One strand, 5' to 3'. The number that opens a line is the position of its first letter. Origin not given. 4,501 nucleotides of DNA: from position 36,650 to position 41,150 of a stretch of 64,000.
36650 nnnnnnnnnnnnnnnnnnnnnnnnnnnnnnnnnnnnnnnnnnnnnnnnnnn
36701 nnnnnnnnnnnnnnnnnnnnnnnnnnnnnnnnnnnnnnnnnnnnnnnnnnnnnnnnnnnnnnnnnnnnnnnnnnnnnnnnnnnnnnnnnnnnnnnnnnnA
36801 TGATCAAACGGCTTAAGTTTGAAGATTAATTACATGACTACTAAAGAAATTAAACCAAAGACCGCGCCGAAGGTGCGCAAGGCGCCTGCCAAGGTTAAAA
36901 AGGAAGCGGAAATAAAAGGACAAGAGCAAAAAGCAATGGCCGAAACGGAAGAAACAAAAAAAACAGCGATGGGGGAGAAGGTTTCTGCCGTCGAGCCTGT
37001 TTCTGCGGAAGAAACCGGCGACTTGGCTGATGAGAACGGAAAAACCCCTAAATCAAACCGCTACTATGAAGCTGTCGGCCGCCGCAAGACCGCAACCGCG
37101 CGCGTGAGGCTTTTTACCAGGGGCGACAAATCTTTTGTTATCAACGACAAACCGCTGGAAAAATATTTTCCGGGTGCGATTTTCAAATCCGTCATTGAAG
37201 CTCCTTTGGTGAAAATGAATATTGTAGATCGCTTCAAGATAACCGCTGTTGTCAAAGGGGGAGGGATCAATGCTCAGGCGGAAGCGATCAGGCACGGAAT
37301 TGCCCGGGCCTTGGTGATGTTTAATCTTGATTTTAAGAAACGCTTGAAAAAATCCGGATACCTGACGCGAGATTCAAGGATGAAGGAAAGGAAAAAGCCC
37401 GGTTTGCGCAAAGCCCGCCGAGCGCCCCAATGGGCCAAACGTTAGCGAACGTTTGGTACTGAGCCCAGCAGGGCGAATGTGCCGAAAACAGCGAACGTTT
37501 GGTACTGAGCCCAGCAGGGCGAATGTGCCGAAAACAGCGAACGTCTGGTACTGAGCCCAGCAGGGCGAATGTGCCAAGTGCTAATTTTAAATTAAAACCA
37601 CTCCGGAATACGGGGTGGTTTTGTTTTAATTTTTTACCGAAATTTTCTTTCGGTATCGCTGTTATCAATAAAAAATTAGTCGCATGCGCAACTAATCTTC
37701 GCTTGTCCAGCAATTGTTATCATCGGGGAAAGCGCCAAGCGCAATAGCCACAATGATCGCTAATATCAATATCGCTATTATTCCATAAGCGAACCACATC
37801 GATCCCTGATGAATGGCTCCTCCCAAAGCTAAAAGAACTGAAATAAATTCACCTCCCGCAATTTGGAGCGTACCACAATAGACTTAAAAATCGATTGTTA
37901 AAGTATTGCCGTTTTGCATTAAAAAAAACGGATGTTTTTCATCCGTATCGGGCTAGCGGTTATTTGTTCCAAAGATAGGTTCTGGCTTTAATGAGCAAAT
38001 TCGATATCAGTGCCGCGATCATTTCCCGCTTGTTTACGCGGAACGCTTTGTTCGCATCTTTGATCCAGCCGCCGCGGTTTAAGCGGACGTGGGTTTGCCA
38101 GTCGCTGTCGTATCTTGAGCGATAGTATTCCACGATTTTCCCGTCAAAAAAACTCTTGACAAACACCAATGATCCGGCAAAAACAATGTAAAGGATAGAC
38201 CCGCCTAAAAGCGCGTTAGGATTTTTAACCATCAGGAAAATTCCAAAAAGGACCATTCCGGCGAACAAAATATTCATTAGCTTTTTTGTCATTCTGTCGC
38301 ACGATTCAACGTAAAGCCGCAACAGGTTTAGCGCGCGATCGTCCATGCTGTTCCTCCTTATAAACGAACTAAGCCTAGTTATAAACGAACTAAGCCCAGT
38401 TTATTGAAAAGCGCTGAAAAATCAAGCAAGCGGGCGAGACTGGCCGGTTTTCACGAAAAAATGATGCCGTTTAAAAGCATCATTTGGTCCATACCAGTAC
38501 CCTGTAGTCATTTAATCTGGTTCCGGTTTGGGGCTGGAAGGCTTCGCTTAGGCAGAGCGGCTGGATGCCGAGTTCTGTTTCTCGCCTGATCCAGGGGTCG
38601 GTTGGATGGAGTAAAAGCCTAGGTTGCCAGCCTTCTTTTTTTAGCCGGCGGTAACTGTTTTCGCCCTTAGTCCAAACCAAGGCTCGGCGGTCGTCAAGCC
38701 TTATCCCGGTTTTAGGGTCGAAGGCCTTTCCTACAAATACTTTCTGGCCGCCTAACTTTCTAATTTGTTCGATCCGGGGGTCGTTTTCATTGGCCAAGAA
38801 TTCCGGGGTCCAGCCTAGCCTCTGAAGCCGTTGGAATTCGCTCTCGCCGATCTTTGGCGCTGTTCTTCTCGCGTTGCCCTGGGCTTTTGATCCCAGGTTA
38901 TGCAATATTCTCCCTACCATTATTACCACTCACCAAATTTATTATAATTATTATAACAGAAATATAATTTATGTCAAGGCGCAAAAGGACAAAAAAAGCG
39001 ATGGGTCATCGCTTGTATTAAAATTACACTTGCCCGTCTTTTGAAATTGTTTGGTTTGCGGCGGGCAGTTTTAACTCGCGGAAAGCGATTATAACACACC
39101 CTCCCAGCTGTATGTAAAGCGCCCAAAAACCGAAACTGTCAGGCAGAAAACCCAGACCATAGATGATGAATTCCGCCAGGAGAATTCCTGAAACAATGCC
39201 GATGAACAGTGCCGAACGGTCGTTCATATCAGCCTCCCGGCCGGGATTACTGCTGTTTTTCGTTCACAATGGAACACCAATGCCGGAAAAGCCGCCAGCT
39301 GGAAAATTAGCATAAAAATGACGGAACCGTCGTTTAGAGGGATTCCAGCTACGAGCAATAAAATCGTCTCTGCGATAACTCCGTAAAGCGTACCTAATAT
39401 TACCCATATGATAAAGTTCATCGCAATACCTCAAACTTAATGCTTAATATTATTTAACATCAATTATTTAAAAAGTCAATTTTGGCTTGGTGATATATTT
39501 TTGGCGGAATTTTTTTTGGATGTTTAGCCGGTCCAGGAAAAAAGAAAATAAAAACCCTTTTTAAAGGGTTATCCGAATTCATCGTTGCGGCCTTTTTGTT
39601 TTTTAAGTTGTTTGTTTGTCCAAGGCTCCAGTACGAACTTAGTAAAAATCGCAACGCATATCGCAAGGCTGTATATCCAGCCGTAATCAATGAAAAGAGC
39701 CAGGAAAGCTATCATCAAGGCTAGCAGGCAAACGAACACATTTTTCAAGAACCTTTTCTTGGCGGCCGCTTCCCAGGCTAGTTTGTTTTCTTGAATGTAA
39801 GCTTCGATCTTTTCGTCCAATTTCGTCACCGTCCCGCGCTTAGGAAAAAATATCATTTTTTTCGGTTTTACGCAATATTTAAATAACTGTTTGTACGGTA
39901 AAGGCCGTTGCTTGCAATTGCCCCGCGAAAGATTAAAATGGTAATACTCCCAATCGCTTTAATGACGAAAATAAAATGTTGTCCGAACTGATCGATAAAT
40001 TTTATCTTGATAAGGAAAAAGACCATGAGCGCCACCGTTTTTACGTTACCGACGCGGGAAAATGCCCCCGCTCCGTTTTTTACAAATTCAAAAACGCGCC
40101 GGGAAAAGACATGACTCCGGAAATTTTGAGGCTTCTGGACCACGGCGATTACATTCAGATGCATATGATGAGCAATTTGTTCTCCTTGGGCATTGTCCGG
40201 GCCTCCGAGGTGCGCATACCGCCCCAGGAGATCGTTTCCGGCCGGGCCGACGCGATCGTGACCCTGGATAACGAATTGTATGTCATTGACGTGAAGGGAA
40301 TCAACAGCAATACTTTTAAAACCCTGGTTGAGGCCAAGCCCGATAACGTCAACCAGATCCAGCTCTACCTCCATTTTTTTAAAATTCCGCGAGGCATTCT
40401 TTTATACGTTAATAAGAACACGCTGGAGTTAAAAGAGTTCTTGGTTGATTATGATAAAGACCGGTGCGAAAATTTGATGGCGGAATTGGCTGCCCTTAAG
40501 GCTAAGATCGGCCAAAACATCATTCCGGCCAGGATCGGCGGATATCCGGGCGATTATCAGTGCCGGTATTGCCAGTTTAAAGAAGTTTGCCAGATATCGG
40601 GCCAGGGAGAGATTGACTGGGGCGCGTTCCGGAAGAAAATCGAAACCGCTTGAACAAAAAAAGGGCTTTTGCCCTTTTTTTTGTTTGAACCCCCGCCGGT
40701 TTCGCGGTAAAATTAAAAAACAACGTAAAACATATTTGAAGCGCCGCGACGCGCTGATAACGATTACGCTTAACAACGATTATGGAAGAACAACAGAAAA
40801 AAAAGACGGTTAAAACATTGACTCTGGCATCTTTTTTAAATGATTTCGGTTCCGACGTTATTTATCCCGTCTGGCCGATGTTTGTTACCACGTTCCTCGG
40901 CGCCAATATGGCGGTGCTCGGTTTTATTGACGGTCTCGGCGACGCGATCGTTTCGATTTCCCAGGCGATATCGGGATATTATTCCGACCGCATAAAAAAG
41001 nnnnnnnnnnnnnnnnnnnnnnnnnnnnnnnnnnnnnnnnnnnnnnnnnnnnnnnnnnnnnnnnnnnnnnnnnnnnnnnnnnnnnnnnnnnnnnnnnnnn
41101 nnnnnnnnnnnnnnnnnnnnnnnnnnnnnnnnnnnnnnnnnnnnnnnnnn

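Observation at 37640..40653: Accessory island after the rplM-rpsI operon: small minus-strand membrane ORFs, each a separate transcription unit, plus a divergent Cas4-like nuclease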

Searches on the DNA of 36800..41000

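Call 37: search_rna_families(source=window, start=36800, end=41000, threshold=evalue, max_evalue=1)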
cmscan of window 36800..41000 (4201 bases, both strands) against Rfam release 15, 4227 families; matches with E-value up to 1: 0.
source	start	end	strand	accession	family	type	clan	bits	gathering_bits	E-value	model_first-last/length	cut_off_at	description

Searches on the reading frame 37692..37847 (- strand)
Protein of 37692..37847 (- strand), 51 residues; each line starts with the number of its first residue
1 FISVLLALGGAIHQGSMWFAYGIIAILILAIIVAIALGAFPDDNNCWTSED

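Call 7: search_protein_families(library=pfam, proteins=[window:37692-37847:-], max_evalue=1)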
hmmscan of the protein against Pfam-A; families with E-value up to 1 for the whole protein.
window:37692-37847:- (51 aa): 0 families

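Call 8: search_protein_families(library=padloc, proteins=[window:37692-37847:-], max_evalue=1)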
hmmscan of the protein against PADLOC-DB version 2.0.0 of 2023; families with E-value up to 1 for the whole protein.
window:37692-37847:- (51 aa): 0 families

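Call 9: search_protein_families(library=phrogs, proteins=[window:37692-37847:-], max_evalue=1)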
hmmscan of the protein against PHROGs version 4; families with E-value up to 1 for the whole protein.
window:37692-37847:- (51 aa): 1 family
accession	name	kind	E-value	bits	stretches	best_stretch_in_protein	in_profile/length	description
phrog_25066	-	unknown function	0.15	13.5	1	23-40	19-36/87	-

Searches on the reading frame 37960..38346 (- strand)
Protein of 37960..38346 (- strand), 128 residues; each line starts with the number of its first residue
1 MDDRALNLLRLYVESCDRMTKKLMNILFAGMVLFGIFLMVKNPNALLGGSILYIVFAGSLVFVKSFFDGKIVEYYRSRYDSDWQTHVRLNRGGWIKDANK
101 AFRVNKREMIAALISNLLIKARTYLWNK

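Call 7: search_protein_families(library=pfam, proteins=[window:37960-38346:-], max_evalue=1)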
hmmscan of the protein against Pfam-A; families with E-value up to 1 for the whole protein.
window:37960-38346:- (128 aa): 0 families

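Call 8: search_protein_families(library=padloc, proteins=[window:37960-38346:-], max_evalue=1)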
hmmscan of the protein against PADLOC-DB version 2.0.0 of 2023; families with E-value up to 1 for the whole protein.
window:37960-38346:- (128 aa): 0 families

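Call 9: search_protein_families(library=phrogs, proteins=[window:37960-38346:-], max_evalue=1)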
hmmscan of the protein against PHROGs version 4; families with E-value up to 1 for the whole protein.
window:37960-38346:- (128 aa): 3 families
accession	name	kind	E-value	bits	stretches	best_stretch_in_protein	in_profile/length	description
phrog_6333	-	unknown function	0.17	13.5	1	46-96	11-60/98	-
phrog_33946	-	unknown function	0.2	13.1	1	26-62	14-50/89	-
phrog_35268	-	unknown function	0.38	11.9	1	71-84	37-50/54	-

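Call 38: search_protein_families(library=ncbifam, proteins=[window:37960-38346:-], max_evalue=0.1)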
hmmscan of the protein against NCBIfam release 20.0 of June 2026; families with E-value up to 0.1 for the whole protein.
window:37960-38346:- (128 aa): 1 family
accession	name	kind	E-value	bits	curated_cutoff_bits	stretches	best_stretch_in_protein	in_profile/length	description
NF041838.1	rnfD_Methano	equivalog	0.058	12.7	400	1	20-70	205-258/285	Rnf electron transport complex subunit RnfD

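Call 45: find_homologous_proteins(query=window:37960-38346:-, max_evalue=0.01)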
Query window:37960-38346:- (128 aa): 4 proteins with E <= 0.01 among 33 candidates.
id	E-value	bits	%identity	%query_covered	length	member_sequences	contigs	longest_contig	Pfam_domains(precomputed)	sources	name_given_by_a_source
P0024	1.6e-78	279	100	100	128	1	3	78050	-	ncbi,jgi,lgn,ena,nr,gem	ncbi:MAG TPA: hypothetical protein P5080_03250 [Candidatus Paceibacterota bacterium]|nr:hypothetical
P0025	2.3e-64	233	84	100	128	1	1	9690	-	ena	-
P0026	3.7e-63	229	80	100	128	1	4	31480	-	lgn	-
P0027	6.0e-46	173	62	100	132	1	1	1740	-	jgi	jgi:hypothetical protein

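Call 74: find_related_loci(query=A5, collection=viral_contigs, flank=5000)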
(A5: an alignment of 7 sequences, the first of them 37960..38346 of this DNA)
Query A5 (128 aa) in viral_contigs; peptide patterns used: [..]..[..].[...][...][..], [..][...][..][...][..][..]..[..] (x = any residue, [..] = any of these).
151 stretches matched a pattern, but none encodes a relative of the query by tblastn (E <= 1e-3).

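Call 77: search_dna_similar(query=window:37960-38346:-, collection=phages, mode=protein, max_evalue=0.01, max_rows=10)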
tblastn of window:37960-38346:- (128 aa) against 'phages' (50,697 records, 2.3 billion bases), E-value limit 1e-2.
No match.
